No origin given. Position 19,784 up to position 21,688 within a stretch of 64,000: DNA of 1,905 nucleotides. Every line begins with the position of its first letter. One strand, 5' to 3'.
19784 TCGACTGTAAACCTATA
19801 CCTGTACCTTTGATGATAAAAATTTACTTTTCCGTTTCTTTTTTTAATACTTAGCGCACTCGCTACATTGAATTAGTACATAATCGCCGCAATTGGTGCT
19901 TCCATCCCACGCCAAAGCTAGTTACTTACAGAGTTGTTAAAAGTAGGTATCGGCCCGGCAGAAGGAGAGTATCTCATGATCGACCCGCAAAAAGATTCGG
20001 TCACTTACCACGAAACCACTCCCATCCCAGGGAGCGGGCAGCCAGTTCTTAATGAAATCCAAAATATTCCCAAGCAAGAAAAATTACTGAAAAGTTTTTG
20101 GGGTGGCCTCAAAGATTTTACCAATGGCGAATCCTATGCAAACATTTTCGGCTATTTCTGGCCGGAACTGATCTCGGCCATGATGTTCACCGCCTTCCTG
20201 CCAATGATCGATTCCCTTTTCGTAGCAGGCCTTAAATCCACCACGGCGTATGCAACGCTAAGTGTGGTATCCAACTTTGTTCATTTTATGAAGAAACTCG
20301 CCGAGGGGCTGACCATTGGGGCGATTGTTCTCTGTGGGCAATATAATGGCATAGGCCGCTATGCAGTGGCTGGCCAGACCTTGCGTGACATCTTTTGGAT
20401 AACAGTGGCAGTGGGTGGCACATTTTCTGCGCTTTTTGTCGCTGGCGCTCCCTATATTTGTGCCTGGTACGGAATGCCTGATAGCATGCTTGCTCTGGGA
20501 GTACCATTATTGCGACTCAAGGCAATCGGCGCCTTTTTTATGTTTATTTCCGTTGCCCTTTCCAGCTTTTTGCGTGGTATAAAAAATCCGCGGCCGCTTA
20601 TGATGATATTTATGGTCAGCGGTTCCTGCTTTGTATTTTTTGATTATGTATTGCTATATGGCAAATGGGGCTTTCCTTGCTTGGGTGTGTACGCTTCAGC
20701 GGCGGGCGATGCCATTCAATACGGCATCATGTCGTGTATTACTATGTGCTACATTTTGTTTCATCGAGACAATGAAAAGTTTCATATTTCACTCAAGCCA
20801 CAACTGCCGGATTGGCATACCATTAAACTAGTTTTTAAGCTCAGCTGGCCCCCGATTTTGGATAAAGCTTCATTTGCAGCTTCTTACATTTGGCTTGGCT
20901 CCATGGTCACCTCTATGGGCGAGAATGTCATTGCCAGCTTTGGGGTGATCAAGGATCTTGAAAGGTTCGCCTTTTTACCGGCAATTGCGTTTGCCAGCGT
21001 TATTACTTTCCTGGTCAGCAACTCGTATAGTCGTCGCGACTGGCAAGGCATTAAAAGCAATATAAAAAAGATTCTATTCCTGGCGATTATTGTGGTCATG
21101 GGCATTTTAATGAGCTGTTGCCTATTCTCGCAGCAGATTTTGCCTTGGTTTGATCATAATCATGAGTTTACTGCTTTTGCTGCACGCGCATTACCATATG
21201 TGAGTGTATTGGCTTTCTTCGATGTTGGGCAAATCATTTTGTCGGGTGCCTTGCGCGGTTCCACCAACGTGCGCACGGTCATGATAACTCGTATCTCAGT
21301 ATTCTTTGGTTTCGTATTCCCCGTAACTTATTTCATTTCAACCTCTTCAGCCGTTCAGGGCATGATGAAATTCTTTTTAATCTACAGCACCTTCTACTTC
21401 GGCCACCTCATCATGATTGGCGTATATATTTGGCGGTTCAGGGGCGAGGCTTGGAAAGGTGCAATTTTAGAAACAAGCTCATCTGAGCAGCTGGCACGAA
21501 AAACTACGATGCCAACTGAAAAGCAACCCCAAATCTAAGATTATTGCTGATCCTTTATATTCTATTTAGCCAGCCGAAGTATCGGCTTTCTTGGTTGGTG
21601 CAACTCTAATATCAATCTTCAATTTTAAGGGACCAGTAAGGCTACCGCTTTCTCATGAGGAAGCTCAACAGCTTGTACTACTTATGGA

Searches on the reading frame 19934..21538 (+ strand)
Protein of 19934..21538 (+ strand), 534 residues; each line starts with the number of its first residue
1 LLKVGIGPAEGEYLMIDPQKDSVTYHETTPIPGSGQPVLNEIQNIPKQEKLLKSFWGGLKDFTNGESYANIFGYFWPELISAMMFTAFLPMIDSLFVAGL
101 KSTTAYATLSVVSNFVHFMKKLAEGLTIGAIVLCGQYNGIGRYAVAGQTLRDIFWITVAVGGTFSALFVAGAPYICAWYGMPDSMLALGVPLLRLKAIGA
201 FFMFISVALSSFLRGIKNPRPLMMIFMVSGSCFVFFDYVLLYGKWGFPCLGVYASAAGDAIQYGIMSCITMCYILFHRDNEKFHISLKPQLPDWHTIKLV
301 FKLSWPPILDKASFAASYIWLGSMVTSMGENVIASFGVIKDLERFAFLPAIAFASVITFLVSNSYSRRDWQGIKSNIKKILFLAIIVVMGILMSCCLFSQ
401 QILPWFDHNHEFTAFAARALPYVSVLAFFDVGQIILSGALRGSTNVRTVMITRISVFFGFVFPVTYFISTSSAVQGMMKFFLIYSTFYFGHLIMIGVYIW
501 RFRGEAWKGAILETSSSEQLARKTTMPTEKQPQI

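Call 15: search_protein_families(library=ncbifam, proteins=[window:19934-21538:+], max_evalue=0.00001)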
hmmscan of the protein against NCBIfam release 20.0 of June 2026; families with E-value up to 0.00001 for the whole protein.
window:19934-21538:+ (534 aa): 6 families
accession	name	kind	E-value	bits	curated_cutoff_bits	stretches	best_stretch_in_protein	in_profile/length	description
TIGR00797.1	matE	subfamily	1.2e-48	166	147.4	1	80-469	3-385/396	MATE family efflux transporter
NF052396.1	MATE_WgkD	equivalog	5.9e-18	65.1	510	1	79-488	12-412/428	tryglysin-associated MATE efflux transporter WgkD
NF041801.1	MATE_SolL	equivalog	9.8e-18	64.2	780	1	82-509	33-453/458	solanimycin export family MATE transporter SolL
NF000263.1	MATE_multi_NorM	equivalog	9.8e-10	38.4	950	1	128-469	75-416/459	multidrug efflux MATE transporter NorM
NF007562.1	PRK10189.1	equivalog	3.3e-09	36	465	1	210-503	168-467/470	EmmdR/YeeO family multidrug/toxin efflux MATE transporter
NF001214.0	PRK00187.1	equivalog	6.8e-09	35.2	449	1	79-470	19-413/464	NorM family multidrug efflux MATE transporter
